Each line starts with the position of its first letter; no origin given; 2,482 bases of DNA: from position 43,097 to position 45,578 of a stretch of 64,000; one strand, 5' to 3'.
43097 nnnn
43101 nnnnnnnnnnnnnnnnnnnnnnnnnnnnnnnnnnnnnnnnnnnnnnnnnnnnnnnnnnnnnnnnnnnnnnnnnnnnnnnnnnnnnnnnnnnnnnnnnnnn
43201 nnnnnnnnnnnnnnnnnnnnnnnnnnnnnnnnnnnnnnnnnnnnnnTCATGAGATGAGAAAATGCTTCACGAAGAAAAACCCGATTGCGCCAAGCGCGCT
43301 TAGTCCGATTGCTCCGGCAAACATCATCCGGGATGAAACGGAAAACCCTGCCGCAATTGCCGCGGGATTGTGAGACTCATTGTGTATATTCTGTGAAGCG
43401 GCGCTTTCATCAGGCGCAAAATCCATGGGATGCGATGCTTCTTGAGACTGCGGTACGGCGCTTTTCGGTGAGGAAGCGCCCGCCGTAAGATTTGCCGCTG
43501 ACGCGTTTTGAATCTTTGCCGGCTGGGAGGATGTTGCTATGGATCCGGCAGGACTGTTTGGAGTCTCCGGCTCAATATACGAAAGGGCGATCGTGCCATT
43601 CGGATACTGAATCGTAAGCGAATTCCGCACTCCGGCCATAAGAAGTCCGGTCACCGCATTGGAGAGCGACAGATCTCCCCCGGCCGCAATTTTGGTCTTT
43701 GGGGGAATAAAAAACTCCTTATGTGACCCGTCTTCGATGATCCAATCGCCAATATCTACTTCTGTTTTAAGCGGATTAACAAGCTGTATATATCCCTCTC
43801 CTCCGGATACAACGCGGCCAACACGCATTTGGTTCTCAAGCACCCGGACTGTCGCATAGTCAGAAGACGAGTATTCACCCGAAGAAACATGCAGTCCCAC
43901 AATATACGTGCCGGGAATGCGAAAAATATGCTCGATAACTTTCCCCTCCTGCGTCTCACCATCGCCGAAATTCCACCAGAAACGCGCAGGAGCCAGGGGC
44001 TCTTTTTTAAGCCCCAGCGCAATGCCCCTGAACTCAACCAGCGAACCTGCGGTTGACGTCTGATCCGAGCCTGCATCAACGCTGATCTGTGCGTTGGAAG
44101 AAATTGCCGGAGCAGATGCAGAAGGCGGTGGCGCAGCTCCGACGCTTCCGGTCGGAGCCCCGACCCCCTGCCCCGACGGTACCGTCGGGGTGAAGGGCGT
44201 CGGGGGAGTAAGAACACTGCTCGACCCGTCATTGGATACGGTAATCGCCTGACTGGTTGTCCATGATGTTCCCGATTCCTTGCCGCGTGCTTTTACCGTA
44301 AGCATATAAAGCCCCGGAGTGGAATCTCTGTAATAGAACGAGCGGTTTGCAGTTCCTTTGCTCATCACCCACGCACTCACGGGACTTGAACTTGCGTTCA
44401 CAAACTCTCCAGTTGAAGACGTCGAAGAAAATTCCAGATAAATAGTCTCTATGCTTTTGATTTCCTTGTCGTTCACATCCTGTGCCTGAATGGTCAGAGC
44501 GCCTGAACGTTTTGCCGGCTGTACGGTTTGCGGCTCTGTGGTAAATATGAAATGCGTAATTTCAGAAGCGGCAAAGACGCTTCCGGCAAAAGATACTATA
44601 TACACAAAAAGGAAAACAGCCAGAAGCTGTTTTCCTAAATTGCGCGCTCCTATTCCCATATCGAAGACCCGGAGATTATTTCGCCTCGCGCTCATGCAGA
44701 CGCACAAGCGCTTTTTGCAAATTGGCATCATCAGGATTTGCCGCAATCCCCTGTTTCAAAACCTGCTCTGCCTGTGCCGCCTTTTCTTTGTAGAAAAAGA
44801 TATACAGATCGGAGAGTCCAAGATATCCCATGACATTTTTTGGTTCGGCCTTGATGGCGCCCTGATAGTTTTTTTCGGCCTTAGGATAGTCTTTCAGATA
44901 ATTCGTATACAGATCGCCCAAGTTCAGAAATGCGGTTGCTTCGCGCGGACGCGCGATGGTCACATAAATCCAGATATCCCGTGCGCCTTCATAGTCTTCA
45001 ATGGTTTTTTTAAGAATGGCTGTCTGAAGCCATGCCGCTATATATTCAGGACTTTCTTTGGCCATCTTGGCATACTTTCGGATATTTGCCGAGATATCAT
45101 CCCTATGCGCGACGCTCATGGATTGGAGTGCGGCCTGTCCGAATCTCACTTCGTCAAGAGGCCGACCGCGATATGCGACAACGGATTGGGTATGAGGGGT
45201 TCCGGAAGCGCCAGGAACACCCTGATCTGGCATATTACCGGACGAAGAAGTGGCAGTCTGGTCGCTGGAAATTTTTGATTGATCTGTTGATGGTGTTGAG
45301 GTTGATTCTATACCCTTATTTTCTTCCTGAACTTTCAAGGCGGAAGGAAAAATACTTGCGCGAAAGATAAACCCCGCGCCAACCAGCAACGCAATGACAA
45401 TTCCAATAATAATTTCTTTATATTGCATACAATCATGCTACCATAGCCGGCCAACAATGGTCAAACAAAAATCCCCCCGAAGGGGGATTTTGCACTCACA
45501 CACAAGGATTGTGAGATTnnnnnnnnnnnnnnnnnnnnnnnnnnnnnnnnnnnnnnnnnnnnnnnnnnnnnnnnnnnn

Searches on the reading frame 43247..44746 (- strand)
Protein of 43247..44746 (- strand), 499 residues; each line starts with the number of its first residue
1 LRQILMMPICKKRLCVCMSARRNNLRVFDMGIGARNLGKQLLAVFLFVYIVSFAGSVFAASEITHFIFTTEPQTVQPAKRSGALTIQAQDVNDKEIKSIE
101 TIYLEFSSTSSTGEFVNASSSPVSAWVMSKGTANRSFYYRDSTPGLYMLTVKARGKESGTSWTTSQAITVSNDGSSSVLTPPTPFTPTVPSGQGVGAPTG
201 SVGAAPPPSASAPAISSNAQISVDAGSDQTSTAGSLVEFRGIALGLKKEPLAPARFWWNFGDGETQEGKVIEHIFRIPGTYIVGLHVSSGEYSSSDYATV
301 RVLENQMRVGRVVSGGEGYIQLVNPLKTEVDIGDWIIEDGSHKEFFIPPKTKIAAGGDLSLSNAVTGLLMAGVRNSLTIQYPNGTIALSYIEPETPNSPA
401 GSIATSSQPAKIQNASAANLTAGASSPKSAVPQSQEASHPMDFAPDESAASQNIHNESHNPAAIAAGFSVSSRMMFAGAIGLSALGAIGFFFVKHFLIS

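Call 5: search_protein_families(library=ncbifam, proteins=[window:43247-44746:-], max_evalue=0.01)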
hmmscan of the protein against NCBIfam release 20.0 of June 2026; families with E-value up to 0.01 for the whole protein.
window:43247-44746:- (499 aa): 0 families

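Call 6: search_protein_families(library=pfam, proteins=[window:43247-44746:-], max_evalue=0.01)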
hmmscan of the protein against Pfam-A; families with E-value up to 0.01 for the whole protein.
window:43247-44746:- (499 aa): 3 families
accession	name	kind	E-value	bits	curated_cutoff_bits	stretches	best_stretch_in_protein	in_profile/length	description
PF18911.6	PKD_4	-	3.1e-12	46.8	27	1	223-299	6-82/85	PKD domain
PF00801.26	PKD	-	1.4e-08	35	23.5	1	232-302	12-80/80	PKD domain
PF00932.25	LTD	-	1.7e-06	28.8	34.3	1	318-365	23-71/109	Lamin Tail Domain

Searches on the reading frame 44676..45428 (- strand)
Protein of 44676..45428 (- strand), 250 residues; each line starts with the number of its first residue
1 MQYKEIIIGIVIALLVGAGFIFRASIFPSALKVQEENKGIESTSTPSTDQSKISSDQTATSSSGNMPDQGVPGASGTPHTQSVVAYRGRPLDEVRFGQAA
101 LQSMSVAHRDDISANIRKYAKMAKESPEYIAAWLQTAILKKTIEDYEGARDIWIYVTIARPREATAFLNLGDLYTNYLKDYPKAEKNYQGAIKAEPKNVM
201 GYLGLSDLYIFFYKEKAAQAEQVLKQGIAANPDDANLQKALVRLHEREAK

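Call 62: search_protein_families(library=pfam, proteins=[window:44676-45428:-], max_evalue=0.01)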
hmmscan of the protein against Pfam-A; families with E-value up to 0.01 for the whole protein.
window:44676-45428:- (250 aa): 8 families
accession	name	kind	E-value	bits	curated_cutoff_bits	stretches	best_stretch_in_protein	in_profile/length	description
PF14559.12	TPR_19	-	2.4e-07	31.4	25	1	179-242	5-66/68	Tetratricopeptide repeat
PF13432.12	TPR_16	-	1e-06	29.5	32.7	0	180-209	12-41/65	Tetratricopeptide repeat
PF13428.12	TPR_14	-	5.7e-06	27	23.5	0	217-244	17-44/44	Tetratricopeptide repeat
PF13424.12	TPR_12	-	0.00025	21.6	30.1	1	141-193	21-73/77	Tetratricopeptide repeat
PF23914.1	TPR_CcmH_CycH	-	0.00046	20.5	42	0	160-238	46-124/158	Cytochrome c-type biogenesis protein H TPR domain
PF13431.12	TPR_17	-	0.00079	20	24.4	0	188-213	2-25/34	Tetratricopeptide repeat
PF13414.12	TPR_11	-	0.0019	18.3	26.8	0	179-209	8-38/42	TPR repeat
PF13181.12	TPR_8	-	0.0062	17.1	25.7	0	164-198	1-34/34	Tetratricopeptide repeat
